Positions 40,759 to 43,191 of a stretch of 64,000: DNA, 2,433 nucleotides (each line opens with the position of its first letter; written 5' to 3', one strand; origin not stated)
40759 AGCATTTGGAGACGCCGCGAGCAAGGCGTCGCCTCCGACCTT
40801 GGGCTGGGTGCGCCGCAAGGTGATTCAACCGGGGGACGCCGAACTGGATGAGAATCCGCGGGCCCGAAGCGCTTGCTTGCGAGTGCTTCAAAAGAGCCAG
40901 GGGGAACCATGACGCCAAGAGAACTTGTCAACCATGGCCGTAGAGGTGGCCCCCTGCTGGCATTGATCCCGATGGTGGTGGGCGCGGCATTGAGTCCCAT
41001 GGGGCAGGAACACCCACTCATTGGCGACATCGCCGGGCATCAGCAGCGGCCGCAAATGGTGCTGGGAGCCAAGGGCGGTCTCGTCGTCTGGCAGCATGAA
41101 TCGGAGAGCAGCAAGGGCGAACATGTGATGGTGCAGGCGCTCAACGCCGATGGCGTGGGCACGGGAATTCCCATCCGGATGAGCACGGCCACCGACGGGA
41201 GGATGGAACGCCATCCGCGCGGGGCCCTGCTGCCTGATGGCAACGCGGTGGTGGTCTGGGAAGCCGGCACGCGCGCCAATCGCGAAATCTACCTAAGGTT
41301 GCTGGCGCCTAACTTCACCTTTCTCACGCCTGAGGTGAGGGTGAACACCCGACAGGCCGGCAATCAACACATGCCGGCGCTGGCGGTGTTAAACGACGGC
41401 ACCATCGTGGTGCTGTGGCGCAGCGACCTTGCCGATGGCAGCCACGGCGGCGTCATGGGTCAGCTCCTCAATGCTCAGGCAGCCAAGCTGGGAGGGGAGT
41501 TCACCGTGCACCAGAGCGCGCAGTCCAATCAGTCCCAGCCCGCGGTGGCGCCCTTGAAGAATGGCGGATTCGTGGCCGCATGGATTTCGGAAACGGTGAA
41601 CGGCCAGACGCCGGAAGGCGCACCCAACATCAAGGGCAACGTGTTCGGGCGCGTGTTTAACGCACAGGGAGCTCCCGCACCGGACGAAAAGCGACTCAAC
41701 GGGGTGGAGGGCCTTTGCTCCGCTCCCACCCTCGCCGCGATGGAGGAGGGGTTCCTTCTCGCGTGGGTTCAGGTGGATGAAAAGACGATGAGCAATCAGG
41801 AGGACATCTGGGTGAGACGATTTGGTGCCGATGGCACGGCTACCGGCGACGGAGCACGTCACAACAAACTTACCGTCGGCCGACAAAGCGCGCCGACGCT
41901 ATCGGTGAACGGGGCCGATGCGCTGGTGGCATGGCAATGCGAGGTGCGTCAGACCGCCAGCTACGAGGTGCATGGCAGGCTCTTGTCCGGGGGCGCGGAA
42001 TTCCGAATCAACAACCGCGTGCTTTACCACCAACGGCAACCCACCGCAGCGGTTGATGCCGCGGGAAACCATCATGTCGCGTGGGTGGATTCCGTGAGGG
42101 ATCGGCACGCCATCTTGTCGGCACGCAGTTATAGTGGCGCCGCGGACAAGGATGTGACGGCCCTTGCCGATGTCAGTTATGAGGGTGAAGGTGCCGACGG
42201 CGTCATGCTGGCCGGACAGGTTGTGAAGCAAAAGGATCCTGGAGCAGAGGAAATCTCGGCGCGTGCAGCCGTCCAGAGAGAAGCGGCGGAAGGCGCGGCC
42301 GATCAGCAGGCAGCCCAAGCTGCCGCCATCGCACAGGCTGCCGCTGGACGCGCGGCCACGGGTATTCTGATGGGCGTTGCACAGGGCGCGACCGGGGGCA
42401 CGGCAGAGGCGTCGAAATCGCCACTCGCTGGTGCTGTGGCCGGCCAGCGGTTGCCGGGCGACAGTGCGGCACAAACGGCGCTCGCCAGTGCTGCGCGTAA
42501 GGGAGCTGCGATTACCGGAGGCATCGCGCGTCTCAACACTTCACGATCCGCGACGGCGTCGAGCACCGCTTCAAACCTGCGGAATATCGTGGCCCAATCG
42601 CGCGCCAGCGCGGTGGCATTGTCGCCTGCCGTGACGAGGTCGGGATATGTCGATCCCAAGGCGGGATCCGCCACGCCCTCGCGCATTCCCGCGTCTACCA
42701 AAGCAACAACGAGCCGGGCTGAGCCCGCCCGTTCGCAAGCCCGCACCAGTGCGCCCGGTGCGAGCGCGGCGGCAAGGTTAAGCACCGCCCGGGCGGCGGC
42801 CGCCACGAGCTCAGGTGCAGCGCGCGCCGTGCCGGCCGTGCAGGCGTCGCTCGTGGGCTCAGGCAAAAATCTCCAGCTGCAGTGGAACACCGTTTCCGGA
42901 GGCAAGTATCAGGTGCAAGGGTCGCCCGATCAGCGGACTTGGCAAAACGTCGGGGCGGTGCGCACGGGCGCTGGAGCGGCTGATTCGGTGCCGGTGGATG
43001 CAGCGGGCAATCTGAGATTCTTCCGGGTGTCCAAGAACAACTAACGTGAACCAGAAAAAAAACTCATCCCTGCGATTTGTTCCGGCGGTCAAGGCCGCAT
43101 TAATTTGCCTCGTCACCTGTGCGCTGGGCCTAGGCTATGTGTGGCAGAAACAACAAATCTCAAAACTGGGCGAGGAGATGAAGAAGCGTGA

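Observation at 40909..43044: Seven-repeat propeller-like exported protein translationally coupled between rsmH and ftsL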

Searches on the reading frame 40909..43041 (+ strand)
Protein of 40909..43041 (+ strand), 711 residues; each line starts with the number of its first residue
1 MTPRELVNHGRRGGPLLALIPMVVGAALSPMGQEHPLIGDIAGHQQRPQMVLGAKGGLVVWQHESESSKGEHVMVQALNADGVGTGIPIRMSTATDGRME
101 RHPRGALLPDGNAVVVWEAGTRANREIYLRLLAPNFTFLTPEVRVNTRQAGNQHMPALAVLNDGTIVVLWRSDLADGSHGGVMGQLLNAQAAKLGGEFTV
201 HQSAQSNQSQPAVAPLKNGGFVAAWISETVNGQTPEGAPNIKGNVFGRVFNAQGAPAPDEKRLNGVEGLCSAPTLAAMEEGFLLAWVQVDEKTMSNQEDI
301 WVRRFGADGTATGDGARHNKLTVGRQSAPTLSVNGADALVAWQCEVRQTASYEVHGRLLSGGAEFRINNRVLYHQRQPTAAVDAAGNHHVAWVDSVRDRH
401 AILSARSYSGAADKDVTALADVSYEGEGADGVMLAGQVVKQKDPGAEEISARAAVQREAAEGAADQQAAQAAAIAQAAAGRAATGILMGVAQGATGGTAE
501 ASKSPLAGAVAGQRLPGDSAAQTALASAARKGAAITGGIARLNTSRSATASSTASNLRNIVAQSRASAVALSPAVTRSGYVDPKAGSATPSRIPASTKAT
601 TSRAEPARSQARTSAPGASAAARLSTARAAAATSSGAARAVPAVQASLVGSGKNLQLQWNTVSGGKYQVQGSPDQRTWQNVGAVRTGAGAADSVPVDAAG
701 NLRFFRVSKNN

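Call 4: search_protein_families(library=pfam, proteins=[window:40909-43041:+], max_evalue=0.1)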
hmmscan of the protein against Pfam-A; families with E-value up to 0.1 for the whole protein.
window:40909-43041:+ (711 aa): 0 families

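Call 5: search_protein_families(library=ncbifam, proteins=[window:40909-43041:+], max_evalue=0.1)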
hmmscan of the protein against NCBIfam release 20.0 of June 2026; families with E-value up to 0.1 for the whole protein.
window:40909-43041:+ (711 aa): 1 family
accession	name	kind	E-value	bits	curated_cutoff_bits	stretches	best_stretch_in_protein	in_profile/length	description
NF053835.1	PDIAV_lipo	equivalog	0.0024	17.3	90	0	106-177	46-113/458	PDIAV motif-containing lipoprotein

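Call 6: search_solved_structures(query=window:40909-43041:+, max_evalue=1, show_alignments=2)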
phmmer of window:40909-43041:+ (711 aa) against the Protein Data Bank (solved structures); distinct sequences matched with E-value up to 1: 1.
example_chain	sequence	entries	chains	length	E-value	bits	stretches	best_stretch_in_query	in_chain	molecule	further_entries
1yox_A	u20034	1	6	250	0.79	11.8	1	154-210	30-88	hypothetical protein PA3696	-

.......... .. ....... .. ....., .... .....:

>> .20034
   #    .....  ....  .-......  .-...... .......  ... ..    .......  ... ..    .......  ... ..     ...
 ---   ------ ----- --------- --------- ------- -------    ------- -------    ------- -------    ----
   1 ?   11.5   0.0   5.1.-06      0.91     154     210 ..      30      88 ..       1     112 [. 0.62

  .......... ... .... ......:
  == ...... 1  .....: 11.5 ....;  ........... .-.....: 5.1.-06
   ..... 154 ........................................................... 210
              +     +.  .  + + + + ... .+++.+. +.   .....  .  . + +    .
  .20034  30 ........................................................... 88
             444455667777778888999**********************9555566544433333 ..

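Call 10: find_homologous_proteins(query=window:40909-43041:+, max_evalue=0.001)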
Query window:40909-43041:+ (711 aa): 32 proteins with E <= 0.001 among 8000 candidates.
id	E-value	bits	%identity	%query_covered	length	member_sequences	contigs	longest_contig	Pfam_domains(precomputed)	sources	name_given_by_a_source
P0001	0.0e+0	1525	100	100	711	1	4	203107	-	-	-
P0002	1.0e-257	876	61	96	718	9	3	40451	-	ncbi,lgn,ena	-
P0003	1.2e-127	446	44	12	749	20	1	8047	-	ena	-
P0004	1.4e-109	386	47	54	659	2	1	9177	-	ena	-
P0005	6.6e-94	334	35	94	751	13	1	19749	-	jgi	-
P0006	2.6e-89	319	35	96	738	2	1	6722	-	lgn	-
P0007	2.1e-87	313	32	96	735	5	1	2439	-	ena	-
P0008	3.0e-81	292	38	56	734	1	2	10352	-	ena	-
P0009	4.2e-81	292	39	54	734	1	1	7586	-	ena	-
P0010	5.0e-81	292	39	54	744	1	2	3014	-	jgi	jgi:hypothetical protein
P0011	6.9e-81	291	39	54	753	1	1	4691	-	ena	-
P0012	1.3e-80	290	39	54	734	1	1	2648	-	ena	-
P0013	1.5e-80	290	39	54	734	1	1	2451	-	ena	-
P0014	1.5e-80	290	39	54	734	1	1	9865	-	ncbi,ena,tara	tara:strand:- start:126 stop:2330 length:2205 start_codon:yes stop_codon:yes gene_type:complete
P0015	3.7e-80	289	39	54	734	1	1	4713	-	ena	-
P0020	8.1e-49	185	34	50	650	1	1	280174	-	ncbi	-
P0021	4.6e-46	176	30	54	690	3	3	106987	-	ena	-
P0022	2.5e-28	118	29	35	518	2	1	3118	PF18962.8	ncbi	ncbi:MAG: T9SS type A sorting domain-containing protein [Bacteroidota bacterium]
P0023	4.1e-27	114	29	40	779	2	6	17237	PF00353.26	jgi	jgi:Ca2+-binding RTX toxin-like protein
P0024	1.4e-26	112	28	34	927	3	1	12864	PF06594.18,PF00028.24,PF05345.19,PF00353.26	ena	-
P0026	1.3e-18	85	27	44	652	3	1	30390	-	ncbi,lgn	-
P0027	4.7e-15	74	28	36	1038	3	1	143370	-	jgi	-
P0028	2.6e-14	71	31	24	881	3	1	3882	PF00353.26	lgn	-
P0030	3.2e-10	58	28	18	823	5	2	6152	PF13946.12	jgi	jgi:hypothetical protein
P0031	2.5e-9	55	27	53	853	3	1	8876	PF13946.12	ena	-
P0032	7.3e-5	40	25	23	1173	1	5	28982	PF00404.25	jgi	jgi:hypothetical protein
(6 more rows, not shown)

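Call 11: find_encoding_contigs(protein=P0002, flank=6000, max_places=3)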
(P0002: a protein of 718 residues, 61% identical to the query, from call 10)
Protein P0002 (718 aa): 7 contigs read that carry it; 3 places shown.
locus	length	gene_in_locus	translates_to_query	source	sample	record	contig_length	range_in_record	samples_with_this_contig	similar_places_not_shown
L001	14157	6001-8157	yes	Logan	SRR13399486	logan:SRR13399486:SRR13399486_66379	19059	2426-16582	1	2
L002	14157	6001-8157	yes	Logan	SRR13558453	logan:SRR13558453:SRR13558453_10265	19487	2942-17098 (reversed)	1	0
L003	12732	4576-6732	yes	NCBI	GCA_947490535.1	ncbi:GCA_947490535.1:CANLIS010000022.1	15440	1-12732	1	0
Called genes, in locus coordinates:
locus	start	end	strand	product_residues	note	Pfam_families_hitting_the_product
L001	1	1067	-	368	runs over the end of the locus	PF02547:Queuosine_synth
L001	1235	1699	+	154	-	PF02381:MraZ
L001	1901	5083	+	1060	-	-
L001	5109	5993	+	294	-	PF01795:Methyltransf_5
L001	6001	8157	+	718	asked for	-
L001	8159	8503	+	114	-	-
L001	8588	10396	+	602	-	PF03717:PBP_dimer, PF00905:Transpeptidase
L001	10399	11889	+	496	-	PF01225:Mur_ligase, PF08245:Mur_ligase_M, PF02875:Mur_ligase_C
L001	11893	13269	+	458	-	PF01225:Mur_ligase, PF08245:Mur_ligase_M, PF02875:Mur_ligase_C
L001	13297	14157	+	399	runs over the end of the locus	PF00953:Glycos_transf_4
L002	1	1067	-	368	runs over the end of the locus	PF02547:Queuosine_synth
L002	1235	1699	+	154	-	PF02381:MraZ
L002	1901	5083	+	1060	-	-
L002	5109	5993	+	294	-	PF01795:Methyltransf_5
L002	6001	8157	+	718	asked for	-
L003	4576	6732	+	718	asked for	-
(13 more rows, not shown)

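Call 12: find_encoding_contigs(protein=P0005, flank=6000, max_places=2)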
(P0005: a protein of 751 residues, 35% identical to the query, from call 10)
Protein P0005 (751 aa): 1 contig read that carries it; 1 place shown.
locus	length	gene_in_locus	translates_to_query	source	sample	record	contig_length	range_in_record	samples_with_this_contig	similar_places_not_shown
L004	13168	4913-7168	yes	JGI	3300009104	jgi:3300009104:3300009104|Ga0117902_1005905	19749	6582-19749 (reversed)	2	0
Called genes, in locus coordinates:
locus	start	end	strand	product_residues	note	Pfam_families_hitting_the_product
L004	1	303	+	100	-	?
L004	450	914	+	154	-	PF02381:MraZ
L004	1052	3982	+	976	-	-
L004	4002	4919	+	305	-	PF01795:Methyltransf_5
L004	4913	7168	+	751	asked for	-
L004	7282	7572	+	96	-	-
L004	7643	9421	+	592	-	PF03717:PBP_dimer, PF00905:Transpeptidase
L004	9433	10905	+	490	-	PF01225:Mur_ligase, PF08245:Mur_ligase_M, PF02875:Mur_ligase_C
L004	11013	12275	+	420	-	PF01225:Mur_ligase (weak), PF08245:Mur_ligase_M, PF02875:Mur_ligase_C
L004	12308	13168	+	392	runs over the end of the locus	PF00953:Glycos_transf_4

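Call 13: find_encoding_contigs(protein=P0020, flank=6000, max_places=2)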
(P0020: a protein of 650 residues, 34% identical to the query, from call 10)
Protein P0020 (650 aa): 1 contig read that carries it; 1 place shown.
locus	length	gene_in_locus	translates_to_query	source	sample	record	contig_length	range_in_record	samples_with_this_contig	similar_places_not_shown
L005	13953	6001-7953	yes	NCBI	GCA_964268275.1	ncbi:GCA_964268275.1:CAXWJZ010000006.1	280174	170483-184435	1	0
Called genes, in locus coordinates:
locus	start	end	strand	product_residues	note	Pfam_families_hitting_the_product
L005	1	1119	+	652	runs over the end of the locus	PF11104:PilM_2, PF14450:FtsA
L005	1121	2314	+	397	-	PF28028:Amuc_1100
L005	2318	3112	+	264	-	-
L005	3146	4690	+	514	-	-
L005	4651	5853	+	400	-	PF00263:Secretin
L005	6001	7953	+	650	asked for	-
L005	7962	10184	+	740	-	-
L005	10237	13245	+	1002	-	-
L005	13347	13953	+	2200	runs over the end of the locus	PF12768:Rax2 (faint), PF07494:Reg_prop (faint), PF17164:DUF5122, PF03160:Calx-beta, PF17164:DUF5122, PF03160:Calx-beta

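Call 14: find_encoding_contigs(protein=P0021, flank=6000, max_places=2)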
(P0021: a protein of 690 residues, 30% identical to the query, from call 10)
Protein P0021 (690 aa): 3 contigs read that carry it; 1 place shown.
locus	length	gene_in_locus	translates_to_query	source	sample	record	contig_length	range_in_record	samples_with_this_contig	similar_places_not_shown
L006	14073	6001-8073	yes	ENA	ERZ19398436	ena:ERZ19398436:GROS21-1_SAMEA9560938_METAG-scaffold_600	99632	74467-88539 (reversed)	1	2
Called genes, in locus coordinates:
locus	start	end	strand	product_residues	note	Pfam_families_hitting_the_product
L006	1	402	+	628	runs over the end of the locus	PF11104:PilM_2, PF14450:FtsA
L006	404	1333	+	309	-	PF28028:Amuc_1100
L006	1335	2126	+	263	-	-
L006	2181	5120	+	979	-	-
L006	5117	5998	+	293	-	PF02739:5_3_exonuc_N, PF01367:5_3_exonuc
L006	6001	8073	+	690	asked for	-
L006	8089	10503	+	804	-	-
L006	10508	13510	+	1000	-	-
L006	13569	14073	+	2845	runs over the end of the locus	PF00400:WD40 (faint), PF17164:DUF5122 (weak), PF12768:Rax2 (faint), PF17164:DUF5122, PF03160:Calx-beta, PF17164:DUF5122, PF03160:Calx-beta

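Call 17: find_encoding_contigs(protein=P0014, flank=6000, max_places=2)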
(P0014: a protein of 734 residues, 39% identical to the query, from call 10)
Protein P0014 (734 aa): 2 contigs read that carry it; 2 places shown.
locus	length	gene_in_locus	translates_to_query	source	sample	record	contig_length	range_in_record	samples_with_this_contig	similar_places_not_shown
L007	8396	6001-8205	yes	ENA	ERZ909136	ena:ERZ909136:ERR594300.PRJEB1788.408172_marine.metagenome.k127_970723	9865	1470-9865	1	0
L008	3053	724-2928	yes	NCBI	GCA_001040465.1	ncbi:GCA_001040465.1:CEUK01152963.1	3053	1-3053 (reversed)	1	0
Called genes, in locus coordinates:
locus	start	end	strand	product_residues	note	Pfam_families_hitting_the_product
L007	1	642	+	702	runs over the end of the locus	?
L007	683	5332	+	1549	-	-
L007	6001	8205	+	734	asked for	-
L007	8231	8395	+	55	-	?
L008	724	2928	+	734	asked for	-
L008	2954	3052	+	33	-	?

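Call 18: find_encoding_contigs(protein=P0004, flank=6000, max_places=2)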
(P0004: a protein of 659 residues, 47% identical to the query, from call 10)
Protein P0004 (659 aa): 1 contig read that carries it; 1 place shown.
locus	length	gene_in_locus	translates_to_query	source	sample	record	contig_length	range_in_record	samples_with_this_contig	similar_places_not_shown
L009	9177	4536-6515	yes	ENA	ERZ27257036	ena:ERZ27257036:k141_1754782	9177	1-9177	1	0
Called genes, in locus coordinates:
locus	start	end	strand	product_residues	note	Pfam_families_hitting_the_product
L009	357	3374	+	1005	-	-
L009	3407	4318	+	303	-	PF02739:5_3_exonuc_N, PF01367:5_3_exonuc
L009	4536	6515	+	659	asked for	-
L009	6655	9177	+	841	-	?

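Call 19: find_encoding_contigs(protein=P0003, flank=6000, max_places=2)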
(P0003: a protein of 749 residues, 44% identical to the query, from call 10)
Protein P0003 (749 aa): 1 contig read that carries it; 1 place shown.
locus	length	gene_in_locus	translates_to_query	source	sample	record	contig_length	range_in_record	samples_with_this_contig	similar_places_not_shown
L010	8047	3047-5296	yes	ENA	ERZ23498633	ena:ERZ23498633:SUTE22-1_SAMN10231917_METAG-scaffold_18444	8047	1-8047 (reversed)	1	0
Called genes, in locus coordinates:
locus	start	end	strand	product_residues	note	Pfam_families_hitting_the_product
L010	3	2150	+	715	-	?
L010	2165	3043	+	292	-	PF01795:Methyltransf_5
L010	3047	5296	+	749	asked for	-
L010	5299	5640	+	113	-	PF04977:DivIC (weak)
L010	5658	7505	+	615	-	PF03717:PBP_dimer, PF00905:Transpeptidase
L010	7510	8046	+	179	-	?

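Call 24: find_related_loci(query=A1, collection=genome_contigs, flank=8000)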
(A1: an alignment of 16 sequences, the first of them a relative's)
Query A1 (711 aa) in genome_contigs; peptide patterns used: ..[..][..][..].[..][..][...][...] (x = any residue, [..] = any of these).
54 stretches matched a pattern; 31 encode a relative of the query (tblastn E <= 1e-3); 30 distinct loci.
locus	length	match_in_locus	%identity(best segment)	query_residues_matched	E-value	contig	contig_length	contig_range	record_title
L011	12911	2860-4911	62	26-711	0e+0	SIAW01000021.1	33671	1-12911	MAG: Pedosphaera sp. isolate Baikal-deep-G217 BACOMB-C5633, whole genome shotgun sequence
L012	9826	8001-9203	46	19-418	1e-110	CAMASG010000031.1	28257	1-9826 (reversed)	MAG: Akkermansia muciniphila isolate LH-05nov19-220 genome assembly, contig: LH-05nov19-C3186, whole genome shotgun sequ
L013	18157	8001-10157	34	23-711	1e-105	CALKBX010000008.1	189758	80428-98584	MAG: uncultured Verrucomicrobiae bacterium isolate FRAM_RAS_EGC1617_bin25 genome assembly, contig: FRAM_EGC1617_bin25-8,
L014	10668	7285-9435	33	23-711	5e-103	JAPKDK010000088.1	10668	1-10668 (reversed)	MAG: Verrucomicrobiota bacterium isolate ANT-88 NODE_5920_length_10668_cov_8.351079, whole genome shotgun sequence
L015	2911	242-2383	33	23-711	4e-106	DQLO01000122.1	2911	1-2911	MAG TPA_asm: Verrucomicrobia bacterium isolate SZUA-1035 k95_1169761, whole genome shotgun sequence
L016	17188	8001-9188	44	26-418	1e-100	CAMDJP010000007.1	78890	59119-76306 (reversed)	MAG: Akkermansia muciniphila isolate TE-11nov19-118 genome assembly, contig: TE-11nov19-C223, whole genome shotgun seque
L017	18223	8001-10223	39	17-711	1e-89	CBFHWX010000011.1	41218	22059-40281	MAG: Limisphaerales bacterium isolate Co_bin_191_indper genome assembly, contig: Co_bin_191_indper_c11, whole genome sho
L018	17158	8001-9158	40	23-408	3e-89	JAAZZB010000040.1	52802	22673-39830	MAG: Verrucomicrobiia bacterium isolate bin84o c_000001680741, whole genome shotgun sequence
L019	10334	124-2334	34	12-711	2e-93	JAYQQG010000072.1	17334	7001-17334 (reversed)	MAG: Verrucomicrobiales bacterium isolate SD3111_S41.rosella.009 NODE_968_length_17334_cov_7.7404, whole genome shotgun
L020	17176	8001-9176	40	16-408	9e-80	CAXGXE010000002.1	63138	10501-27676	MAG TPA_asm: uncultured Verrucomicrobiales bacterium isolate ERR594347_binner123_Refined_6 genome assembly, contig: ERZ1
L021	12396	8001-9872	37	5-709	1e-64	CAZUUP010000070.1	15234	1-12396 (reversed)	MAG TPA_asm: uncultured Akkermansia sp. isolate SRP150892_co1_86 genome assembly, contig: NODE_3721_length_15234_cov_8.7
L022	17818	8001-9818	35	16-709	2e-58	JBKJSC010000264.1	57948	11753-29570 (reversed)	MAG: Limisphaerales bacterium isolate ant_bin.560 k117_4573405, whole genome shotgun sequence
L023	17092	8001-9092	37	28-392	2e-52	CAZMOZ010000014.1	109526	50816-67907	MAG TPA_asm: uncultured Verrucomicrobiota bacterium isolate binchicken_co107_126 genome assembly, contig: NODE_400_lengt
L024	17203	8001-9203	33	16-392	2e-48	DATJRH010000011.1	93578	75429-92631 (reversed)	MAG TPA_asm: Candidatus Aquilonibacter sp. isolate SMAG_U14962 k141_886362, whole genome shotgun sequence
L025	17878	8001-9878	34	29-707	3e-47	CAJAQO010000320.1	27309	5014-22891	MAG: uncultured Verrucomicrobia subdivision 3 bacterium isolate B-2_bin-237 genome assembly, contig: bin-237:320/335, wh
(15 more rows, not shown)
